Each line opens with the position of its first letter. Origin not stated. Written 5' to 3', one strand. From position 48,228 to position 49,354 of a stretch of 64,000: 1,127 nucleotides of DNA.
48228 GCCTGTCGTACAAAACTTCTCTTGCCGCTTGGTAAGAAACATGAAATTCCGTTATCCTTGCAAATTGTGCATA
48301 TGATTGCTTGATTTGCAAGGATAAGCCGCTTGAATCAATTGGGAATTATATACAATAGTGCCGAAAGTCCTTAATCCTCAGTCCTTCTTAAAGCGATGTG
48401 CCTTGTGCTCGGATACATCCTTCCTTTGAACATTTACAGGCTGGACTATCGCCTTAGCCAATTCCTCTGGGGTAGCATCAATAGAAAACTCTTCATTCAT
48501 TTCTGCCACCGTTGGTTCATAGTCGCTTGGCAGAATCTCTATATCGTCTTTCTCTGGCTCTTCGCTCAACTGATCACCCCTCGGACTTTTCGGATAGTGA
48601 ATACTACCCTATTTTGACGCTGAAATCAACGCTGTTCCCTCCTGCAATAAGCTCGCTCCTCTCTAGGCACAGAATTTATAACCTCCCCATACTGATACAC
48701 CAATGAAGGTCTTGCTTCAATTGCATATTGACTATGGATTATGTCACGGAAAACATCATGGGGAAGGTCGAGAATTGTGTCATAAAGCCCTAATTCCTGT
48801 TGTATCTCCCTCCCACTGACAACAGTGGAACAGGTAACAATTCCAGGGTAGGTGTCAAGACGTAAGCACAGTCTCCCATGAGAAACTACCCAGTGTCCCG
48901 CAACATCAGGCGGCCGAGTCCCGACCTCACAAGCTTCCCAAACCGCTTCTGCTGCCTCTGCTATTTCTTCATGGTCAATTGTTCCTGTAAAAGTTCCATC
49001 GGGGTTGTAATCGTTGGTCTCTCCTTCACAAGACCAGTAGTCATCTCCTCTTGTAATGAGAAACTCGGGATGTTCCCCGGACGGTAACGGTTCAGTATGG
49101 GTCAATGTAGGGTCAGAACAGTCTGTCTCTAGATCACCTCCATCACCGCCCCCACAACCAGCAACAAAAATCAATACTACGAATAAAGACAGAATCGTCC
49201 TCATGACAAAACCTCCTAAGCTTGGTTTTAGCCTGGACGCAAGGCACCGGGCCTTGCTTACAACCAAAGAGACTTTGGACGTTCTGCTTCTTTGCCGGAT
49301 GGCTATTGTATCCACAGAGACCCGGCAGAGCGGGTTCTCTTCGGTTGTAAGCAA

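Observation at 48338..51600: IS1595-family element (about 3 kb) with ClpP-like and lipoprotein passengers, inserted at a vapBC locus leaving a truncated vapC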

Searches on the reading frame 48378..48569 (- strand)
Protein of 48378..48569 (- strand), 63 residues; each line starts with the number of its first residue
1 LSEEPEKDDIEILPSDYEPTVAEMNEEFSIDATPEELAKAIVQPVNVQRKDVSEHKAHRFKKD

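Call 6: search_protein_families(library=pfam, proteins=[window:48378-48569:-], max_evalue=0.01)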
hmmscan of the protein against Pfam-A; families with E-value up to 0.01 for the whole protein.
window:48378-48569:- (63 aa): 0 families

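Call 8: search_protein_families(library=ncbifam, proteins=[window:48378-48569:-], max_evalue=0.1)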
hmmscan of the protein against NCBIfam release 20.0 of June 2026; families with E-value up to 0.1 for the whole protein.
window:48378-48569:- (63 aa): 0 families

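Call 9: search_protein_families(library=padloc, proteins=[window:48378-48569:-], max_evalue=0.1)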
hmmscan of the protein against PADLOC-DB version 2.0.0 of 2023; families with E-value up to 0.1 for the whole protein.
window:48378-48569:- (63 aa): 0 families

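Call 45: find_homologous_proteins(query=window:48378-48569:-, max_evalue=0.01)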
Query window:48378-48569:- (63 aa): 19 proteins with E <= 0.01 among 20 candidates.
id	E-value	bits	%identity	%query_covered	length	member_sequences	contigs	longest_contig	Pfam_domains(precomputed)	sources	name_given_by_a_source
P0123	7.5e-32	125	98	100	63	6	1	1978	-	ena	-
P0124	1.8e-23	99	82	98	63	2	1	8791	-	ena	-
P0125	2.3e-21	92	87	86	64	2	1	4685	-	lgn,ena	-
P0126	2.8e-21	92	78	100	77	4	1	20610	-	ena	-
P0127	1.6e-20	90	83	86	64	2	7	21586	-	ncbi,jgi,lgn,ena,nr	ncbi:MAG: hypothetical protein OXG10_00335 [Candidatus Dadabacteria bacterium]|nr:hypothetical prote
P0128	1.8e-20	89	83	86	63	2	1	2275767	-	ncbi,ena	-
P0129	3.7e-20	88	76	98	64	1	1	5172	-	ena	-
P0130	3.7e-20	88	78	86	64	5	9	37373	-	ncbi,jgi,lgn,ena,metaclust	metaclust:\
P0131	5.2e-20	88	83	86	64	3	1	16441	-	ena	-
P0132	7.4e-20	87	79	90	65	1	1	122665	-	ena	-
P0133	1.5e-19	86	80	86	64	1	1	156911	-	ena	-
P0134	5.1e-18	82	75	87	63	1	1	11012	-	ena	-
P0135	1.5e-17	80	76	86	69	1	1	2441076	-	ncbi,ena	-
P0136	8.4e-15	72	78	86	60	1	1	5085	-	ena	-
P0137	1.4e-10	58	91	56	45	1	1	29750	-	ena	-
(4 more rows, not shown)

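Call 51: find_encoding_contigs(protein=P0123, flank=5000, max_places=6)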
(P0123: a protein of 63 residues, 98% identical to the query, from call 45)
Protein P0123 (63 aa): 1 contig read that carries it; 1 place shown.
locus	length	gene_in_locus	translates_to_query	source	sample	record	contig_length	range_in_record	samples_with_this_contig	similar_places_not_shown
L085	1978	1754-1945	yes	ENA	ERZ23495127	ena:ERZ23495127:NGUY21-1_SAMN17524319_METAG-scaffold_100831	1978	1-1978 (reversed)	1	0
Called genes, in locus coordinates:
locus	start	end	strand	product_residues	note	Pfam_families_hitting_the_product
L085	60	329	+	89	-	-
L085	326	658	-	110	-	-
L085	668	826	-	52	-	-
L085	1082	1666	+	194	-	-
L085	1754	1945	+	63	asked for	-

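Call 52: find_encoding_contigs(protein=P0124, flank=6000, max_places=4)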
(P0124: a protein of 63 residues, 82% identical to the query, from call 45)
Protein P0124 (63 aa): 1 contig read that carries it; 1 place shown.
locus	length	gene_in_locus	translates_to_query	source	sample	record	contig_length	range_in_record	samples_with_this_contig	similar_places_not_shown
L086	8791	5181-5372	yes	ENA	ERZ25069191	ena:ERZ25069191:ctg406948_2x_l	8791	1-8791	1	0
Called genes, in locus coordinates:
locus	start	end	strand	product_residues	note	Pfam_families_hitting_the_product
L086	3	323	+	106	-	?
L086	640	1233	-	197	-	-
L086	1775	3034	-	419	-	PF01548:DEDD_Tnp_IS110, PF02371:Transposase_20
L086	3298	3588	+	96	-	-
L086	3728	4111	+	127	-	-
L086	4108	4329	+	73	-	-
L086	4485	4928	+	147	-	-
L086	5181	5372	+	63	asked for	-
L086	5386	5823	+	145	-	-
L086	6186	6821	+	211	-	PF13643:DUF4145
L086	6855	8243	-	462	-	-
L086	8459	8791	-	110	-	?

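Call 80: predict_structure(alignment_id=A4)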
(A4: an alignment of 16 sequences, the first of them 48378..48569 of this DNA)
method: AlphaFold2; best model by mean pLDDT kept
length: 63 residues; sequences in the alignment: 16
mean_pLDDT: 70.6   pTM: 0.26
mean pLDDT of the five models: 70.6, 69.0, 68.8, 67.8, 67.7
residues with pLDDT >= 90: 8; 70-90: 24; 50-70: 28; < 50: 3
segments of 3 or more residues with pLDDT < 50: none
pLDDT, mean of each block of 10 residues (from residue 1): 60 88 84 75 62 59 51
secondary structure, 60 per line:
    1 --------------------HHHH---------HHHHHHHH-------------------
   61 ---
elements in order: H21-24 H34-41

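Call 88: search_protein_representatives(alignment_id=A4)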
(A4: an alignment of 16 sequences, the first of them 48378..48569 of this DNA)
Query: 16 sequences, 64 profile positions. Proteins with E-value up to 0.001 (for the whole library): 258; up to 1e-10: 9; up to 1e-30: 0. The best 150 are listed.
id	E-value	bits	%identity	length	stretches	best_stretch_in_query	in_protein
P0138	4.4e-19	84.2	-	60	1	1-42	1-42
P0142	2.8e-16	75.2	-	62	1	6-63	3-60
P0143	1.0e-14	70.2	-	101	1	7-59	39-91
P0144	1.2e-14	70.0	-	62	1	9-60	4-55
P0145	1.8e-14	69.4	-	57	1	7-60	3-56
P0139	1.9e-14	69.3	-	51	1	3-48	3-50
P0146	7.1e-13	64.3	-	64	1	5-63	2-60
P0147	3.2e-12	62.2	-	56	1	7-60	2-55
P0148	2.8e-11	59.2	-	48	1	11-49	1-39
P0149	1.9e-10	56.5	-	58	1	8-60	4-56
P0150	2.1e-10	56.3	-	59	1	6-48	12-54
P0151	2.7e-10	56.0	-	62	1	8-60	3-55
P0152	1.2e-09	54.0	-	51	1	6-54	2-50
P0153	2.8e-09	52.8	-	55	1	2-50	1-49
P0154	3.2e-09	52.6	-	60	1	5-49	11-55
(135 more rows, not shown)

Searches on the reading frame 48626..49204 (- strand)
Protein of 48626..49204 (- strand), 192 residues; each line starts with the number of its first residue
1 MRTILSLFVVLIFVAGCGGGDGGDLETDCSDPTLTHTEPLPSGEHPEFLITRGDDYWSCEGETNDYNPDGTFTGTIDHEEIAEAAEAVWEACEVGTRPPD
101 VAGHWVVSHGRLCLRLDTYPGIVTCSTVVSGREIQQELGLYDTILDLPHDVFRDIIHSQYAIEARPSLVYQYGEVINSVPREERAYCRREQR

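Call 6: search_protein_families(library=pfam, proteins=[window:48626-49204:-], max_evalue=0.01)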
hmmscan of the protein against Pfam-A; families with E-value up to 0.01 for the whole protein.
window:48626-49204:- (192 aa): 0 families

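Call 8: search_protein_families(library=ncbifam, proteins=[window:48626-49204:-], max_evalue=0.1)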
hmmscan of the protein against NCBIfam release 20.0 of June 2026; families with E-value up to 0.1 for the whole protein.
window:48626-49204:- (192 aa): 0 families

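Call 9: search_protein_families(library=padloc, proteins=[window:48626-49204:-], max_evalue=0.1)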
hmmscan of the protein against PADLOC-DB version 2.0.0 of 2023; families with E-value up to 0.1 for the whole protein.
window:48626-49204:- (192 aa): 0 families

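Call 38: find_homologous_proteins(query=window:48626-49204:-, max_evalue=0.001)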
Query window:48626-49204:- (192 aa): 2 proteins with E <= 0.001 among 84 candidates.
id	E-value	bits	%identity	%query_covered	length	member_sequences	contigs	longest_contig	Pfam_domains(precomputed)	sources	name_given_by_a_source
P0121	1.1e-129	448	100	100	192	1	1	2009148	-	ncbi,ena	-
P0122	4.8e-14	71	41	57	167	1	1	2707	-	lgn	-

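Call 82: predict_structure(alignment_id=A5)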
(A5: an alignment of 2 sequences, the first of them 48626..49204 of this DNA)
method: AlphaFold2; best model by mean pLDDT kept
length: 192 residues; sequences in the alignment: 2
mean_pLDDT: 34.6   pTM: 0.26
mean pLDDT of the five models: 34.6, 32.7, 32.6, 32.1, 27.9
residues with pLDDT >= 90: 0; 70-90: 0; 50-70: 1; < 50: 191
segments of 3 or more residues with pLDDT < 50: 1-3, 5-192
pLDDT, mean of each block of 10 residues (from residue 1): 38 31 26 26 28 23 33 39 44 32 39 39 34 47 42 44 27 32 33 26
secondary structure, 60 per line:
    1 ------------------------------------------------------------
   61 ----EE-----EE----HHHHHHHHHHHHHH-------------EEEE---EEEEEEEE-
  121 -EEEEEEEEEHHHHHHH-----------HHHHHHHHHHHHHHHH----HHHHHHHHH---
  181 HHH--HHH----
elements in order: H78-91 E105-108 E112-119 E122-130 H131-137 H149-164 H169-177
